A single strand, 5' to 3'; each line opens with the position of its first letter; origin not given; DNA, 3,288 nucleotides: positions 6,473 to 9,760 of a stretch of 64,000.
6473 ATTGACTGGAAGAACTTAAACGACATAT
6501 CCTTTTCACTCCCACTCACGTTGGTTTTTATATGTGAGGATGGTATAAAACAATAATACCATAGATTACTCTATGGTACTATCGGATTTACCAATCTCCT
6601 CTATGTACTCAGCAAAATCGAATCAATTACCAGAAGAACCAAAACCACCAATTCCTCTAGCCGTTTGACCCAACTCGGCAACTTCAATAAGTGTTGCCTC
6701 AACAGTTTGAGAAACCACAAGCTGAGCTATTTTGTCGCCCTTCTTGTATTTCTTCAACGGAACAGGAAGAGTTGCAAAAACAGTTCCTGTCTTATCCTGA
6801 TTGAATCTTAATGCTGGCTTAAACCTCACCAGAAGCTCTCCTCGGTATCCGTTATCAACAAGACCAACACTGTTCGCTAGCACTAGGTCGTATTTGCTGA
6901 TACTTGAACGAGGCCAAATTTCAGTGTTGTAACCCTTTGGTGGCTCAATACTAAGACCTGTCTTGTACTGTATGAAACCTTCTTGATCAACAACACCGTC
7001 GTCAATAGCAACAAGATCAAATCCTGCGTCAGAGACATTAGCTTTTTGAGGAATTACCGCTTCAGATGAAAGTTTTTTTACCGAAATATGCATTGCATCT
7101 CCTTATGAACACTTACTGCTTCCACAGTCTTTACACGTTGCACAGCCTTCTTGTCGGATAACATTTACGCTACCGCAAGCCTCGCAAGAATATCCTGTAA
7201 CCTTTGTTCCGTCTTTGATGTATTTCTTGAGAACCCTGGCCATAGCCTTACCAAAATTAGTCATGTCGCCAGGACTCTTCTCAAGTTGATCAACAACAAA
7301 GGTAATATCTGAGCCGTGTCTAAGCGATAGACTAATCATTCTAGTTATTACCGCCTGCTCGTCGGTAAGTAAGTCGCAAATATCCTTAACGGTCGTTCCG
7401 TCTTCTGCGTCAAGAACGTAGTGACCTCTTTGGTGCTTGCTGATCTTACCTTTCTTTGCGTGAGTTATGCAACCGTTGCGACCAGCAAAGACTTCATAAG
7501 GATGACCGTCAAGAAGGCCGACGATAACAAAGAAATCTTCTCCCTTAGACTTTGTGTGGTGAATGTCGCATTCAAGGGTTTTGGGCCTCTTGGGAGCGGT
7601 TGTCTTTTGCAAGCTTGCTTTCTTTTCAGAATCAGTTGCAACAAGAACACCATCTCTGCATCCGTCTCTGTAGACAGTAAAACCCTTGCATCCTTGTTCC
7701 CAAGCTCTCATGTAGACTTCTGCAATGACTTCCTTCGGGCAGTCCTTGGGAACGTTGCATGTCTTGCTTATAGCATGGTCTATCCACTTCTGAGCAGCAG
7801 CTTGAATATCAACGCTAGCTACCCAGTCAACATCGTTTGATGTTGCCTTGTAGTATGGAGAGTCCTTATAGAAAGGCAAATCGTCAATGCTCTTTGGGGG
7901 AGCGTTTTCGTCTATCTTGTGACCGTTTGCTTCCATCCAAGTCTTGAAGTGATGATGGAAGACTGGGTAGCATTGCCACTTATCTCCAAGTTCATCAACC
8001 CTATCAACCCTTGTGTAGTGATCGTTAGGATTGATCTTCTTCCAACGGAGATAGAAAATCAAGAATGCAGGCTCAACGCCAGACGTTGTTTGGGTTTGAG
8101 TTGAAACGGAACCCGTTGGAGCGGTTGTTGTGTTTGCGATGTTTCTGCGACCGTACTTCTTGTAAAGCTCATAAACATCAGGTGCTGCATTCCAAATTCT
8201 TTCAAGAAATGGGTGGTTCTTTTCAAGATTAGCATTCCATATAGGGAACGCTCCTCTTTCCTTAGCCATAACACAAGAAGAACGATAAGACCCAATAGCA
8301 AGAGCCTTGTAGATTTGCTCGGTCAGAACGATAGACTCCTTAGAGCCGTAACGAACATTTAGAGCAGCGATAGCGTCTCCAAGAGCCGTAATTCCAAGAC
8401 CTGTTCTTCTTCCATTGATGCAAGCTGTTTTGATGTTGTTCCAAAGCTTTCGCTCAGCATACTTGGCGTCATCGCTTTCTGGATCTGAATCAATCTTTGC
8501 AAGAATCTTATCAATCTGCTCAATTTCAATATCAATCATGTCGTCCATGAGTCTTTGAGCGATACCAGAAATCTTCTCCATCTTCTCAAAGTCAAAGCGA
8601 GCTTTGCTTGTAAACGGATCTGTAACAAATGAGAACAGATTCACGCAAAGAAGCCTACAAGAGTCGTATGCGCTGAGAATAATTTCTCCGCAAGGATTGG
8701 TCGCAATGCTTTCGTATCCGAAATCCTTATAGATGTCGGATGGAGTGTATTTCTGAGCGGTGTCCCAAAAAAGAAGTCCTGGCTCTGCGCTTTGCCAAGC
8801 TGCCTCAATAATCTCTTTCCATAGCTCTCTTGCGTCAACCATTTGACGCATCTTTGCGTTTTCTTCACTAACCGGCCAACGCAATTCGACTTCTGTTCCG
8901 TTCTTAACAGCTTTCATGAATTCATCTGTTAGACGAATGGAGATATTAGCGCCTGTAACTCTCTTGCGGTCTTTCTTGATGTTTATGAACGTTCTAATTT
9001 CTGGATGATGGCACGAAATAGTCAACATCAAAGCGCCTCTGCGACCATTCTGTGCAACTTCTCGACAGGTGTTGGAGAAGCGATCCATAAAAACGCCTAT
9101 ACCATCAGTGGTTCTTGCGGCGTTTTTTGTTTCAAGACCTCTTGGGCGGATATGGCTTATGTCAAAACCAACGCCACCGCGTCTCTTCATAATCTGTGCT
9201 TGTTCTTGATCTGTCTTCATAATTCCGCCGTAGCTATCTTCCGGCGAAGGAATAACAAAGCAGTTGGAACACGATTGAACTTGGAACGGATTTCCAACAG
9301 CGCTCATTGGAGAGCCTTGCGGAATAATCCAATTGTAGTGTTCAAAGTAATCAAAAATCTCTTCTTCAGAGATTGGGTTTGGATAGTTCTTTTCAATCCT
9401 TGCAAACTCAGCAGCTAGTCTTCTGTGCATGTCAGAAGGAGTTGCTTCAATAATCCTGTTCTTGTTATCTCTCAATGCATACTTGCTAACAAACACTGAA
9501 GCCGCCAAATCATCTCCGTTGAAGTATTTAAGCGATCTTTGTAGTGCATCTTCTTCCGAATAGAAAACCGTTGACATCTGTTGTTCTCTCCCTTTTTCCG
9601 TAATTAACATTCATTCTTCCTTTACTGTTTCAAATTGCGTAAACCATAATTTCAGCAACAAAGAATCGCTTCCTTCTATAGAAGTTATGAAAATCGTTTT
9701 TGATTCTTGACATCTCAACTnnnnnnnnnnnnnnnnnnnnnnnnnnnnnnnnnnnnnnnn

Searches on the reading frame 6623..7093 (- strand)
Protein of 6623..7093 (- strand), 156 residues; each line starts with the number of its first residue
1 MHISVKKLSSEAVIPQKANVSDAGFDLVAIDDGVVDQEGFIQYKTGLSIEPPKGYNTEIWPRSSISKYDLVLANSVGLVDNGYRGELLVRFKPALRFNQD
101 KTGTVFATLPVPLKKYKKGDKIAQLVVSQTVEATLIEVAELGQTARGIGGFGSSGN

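Call 89: search_protein_families(library=pfam, proteins=[window:6623-7093:-], max_evalue=0.01)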
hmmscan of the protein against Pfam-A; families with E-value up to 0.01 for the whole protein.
window:6623-7093:- (156 aa): 2 families
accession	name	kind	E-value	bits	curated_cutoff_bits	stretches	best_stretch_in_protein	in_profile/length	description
PF00692.24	dUTPase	-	2.2e-18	66.7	22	1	11-155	2-129/129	dUTPase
PF22769.1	DCD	-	0.00045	20.8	27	1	43-94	81-132/153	dCTP deaminase-like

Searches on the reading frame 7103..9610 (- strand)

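Call 11: search_protein_families(library=phrogs, proteins=[window:7103-9610:-], max_evalue=0.001)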
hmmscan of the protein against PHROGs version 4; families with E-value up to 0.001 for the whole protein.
window:7103-9610:- (835 aa): 8 families
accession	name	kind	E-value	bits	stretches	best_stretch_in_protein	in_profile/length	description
phrog_84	-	DNA, RNA and nucleotide metabolism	7.6e-113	379.4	1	36-834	202-973/975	ribonucleoside-diphosphate reductase large subunit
phrog_367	-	DNA, RNA and nucleotide metabolism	3e-28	99.4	2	185-334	277-414/701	ribonucleotide reductase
phrog_3844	-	moron, auxiliary metabolic gene and host takeover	3e-24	86.8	1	393-643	204-426/451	NrdA-like aerobic NDP reductase large subunit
phrog_3987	-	DNA, RNA and nucleotide metabolism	5.3e-23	82.3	1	36-242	145-351/467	ribonucleotide reductase large subunit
phrog_6132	-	DNA, RNA and nucleotide metabolism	3e-06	27.7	1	115-222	216-324/530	ribonucleotide reductase large subunit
phrog_23565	-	DNA, RNA and nucleotide metabolism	1.1e-05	26.6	0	806-834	170-198/199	ribonucleotide reductase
phrog_30939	-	DNA, RNA and nucleotide metabolism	0.00033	19.6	0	94-458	480-792/977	ribonucleotide reductase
phrog_22953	-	DNA, RNA and nucleotide metabolism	0.00052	21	0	152-240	5-98/201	ribonucleotide reductase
